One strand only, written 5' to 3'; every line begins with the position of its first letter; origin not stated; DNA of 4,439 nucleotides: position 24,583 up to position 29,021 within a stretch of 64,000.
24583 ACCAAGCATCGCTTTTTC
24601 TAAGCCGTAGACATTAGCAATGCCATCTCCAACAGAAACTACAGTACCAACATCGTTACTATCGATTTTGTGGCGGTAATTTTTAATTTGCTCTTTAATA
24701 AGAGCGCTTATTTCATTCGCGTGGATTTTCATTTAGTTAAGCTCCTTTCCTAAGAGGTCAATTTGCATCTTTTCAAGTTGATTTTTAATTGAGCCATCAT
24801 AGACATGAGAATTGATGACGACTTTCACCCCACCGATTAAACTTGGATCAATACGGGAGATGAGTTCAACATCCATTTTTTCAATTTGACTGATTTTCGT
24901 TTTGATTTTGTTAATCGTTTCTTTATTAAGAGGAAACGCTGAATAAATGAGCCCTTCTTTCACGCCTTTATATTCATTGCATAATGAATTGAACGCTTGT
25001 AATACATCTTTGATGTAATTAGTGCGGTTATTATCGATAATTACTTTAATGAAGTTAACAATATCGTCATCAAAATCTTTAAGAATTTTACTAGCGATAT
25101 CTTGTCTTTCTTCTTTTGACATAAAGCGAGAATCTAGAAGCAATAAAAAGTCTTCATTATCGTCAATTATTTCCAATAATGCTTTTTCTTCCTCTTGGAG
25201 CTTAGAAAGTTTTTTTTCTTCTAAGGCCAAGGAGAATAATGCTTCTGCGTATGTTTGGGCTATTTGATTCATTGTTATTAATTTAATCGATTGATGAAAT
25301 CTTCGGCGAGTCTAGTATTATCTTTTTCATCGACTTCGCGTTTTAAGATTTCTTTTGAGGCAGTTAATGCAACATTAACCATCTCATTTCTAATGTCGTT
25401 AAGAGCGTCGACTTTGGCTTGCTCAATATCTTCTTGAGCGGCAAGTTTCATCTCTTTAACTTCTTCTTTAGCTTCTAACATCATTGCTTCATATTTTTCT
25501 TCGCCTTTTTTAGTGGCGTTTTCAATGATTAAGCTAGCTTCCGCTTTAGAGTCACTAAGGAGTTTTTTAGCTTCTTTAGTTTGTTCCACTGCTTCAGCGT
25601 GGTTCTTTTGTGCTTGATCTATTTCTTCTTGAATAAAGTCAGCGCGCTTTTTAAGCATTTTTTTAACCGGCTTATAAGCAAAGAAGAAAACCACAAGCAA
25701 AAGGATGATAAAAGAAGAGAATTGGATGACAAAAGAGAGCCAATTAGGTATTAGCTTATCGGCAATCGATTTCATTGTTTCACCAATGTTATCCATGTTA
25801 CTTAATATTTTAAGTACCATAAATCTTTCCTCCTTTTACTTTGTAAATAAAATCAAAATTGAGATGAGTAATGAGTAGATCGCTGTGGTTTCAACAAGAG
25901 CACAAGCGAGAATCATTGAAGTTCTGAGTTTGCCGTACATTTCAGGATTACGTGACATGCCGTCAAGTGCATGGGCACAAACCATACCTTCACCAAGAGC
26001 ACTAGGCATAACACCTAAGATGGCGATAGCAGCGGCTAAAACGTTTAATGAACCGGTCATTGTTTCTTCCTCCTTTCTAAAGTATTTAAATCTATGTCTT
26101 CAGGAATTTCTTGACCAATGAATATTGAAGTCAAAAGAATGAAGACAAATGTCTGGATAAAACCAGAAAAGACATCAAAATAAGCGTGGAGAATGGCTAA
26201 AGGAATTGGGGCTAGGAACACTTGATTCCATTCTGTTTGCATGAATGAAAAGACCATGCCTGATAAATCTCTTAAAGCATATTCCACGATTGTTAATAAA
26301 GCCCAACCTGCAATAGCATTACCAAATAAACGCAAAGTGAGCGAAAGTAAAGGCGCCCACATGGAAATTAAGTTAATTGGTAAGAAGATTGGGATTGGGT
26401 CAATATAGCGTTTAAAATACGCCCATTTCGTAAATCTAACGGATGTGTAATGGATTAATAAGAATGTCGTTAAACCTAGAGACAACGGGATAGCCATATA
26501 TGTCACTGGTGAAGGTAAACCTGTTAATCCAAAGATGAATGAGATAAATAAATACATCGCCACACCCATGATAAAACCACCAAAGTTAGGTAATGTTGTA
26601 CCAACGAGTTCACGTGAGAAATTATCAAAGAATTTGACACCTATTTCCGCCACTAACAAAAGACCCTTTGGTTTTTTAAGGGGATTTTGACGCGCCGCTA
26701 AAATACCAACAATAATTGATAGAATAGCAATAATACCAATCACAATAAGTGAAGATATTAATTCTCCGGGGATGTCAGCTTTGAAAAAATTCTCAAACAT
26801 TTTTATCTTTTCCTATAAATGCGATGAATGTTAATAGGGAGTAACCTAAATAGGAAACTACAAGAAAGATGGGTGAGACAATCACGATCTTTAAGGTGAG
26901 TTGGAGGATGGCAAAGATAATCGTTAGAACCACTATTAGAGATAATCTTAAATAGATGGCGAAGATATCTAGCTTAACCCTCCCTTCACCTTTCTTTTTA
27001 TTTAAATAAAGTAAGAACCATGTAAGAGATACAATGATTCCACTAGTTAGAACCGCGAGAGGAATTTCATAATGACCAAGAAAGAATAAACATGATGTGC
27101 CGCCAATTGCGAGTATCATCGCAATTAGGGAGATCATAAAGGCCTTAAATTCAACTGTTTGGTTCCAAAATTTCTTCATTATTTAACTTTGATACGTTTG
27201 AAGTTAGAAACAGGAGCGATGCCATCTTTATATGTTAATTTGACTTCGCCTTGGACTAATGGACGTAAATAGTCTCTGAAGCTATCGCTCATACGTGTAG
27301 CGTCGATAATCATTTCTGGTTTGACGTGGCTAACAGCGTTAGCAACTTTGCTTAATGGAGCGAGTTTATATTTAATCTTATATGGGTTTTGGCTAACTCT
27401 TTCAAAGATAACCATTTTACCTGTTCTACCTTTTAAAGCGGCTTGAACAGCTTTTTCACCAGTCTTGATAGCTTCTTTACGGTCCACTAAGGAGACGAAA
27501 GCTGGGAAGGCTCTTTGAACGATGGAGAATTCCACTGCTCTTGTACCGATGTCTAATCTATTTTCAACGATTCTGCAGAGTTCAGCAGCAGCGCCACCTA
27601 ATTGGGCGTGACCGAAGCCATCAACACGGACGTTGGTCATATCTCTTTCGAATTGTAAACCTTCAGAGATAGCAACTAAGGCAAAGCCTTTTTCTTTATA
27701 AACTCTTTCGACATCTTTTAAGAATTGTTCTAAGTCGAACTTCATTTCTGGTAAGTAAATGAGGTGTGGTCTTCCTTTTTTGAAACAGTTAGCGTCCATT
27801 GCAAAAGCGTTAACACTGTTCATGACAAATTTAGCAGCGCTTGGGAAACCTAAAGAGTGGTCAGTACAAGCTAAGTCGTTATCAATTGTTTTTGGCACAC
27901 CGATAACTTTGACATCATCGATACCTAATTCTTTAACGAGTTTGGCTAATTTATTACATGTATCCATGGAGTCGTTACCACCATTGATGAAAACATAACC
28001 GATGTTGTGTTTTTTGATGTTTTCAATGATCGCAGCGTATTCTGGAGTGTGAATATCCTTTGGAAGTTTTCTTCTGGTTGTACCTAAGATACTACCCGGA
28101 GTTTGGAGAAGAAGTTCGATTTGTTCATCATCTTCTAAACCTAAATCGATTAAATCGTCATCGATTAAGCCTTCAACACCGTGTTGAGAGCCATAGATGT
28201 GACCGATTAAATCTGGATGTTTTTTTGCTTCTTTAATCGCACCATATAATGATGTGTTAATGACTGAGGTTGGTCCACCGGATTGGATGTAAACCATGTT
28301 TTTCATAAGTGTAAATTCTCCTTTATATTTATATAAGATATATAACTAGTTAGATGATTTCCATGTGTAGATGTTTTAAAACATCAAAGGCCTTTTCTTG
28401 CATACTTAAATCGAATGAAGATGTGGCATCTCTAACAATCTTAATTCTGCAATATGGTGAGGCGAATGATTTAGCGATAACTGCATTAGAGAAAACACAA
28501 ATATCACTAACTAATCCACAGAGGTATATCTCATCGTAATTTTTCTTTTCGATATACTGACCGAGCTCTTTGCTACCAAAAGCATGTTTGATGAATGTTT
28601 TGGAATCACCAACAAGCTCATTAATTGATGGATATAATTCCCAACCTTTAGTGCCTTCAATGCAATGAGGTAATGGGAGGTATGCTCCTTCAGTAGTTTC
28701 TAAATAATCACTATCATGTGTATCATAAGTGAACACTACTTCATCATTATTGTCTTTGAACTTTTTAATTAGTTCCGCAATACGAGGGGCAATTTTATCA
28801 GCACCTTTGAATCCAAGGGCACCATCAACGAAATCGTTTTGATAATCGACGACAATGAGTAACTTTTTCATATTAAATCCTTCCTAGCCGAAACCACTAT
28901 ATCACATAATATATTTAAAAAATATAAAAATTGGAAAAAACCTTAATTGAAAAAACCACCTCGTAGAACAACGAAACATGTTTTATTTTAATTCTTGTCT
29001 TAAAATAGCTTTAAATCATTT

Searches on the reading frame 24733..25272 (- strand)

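Call 29: search_protein_families(library=pfam, proteins=[window:24733-25272:-], max_evalue=0.00001)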
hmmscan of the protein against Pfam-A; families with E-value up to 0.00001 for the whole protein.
window:24733-25272:- (179 aa): 1 family
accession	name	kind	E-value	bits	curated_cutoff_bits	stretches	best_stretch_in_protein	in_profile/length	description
PF00213.23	OSCP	-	1.4e-45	155.9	22.3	1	4-171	1-170/172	ATP synthase delta (OSCP) subunit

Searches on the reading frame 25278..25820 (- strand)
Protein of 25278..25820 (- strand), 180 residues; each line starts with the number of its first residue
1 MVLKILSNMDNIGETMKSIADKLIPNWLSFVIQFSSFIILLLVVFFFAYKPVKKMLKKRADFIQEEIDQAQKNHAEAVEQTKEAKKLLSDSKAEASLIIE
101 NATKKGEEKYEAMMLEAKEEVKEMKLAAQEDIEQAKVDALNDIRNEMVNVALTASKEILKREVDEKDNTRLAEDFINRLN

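Call 29: search_protein_families(library=pfam, proteins=[window:25278-25820:-], max_evalue=0.00001)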
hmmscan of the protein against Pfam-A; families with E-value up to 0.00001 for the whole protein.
window:25278-25820:- (180 aa): 1 family
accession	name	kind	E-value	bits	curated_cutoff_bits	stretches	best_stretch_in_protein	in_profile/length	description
PF00430.23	ATP-synt_B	-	1.4e-26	93.6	28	1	30-159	2-131/132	ATP synthase B/B' CF(0)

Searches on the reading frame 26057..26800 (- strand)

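Call 29: search_protein_families(library=pfam, proteins=[window:26057-26800:-], max_evalue=0.00001)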
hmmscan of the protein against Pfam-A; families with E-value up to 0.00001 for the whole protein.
window:26057-26800:- (247 aa): 1 family
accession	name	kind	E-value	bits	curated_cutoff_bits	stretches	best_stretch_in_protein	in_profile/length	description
PF00119.25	ATP-synt_A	-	2e-32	113.3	33.9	1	20-228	3-216/217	ATP synthase A chain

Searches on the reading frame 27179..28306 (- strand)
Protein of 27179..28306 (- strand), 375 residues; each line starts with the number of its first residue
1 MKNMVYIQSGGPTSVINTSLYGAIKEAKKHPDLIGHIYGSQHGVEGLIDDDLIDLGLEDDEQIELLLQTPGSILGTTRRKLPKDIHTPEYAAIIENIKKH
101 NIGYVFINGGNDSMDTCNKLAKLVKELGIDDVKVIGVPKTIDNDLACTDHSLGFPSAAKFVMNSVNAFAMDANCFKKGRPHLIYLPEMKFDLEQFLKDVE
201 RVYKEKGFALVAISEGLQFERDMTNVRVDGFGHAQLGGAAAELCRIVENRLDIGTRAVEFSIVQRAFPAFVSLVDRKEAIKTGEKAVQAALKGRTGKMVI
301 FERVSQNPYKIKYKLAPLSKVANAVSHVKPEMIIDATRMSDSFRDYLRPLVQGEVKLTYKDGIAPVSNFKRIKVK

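Call 30: search_protein_families(library=pfam, proteins=[window:27179-28306:-], max_evalue=0.00001)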
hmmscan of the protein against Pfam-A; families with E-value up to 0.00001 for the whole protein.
window:27179-28306:- (375 aa): 1 family
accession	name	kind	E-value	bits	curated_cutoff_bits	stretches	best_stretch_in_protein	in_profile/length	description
PF00365.25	PFK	-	4.7e-47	161.1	30.9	2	5-174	3-158/277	Phosphofructokinase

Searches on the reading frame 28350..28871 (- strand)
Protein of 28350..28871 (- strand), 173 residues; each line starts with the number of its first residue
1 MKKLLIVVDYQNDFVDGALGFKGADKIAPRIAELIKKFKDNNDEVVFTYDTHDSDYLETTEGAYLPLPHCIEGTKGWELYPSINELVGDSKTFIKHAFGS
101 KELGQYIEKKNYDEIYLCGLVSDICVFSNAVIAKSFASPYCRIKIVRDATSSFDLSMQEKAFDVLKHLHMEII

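Call 30: search_protein_families(library=pfam, proteins=[window:28350-28871:-], max_evalue=0.00001)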
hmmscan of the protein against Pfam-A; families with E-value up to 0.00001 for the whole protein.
window:28350-28871:- (173 aa): 1 family
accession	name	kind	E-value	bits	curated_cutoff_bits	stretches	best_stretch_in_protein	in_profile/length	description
PF00857.26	Isochorismatase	-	1e-25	91.3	27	1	4-168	2-166/175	Isochorismatase domain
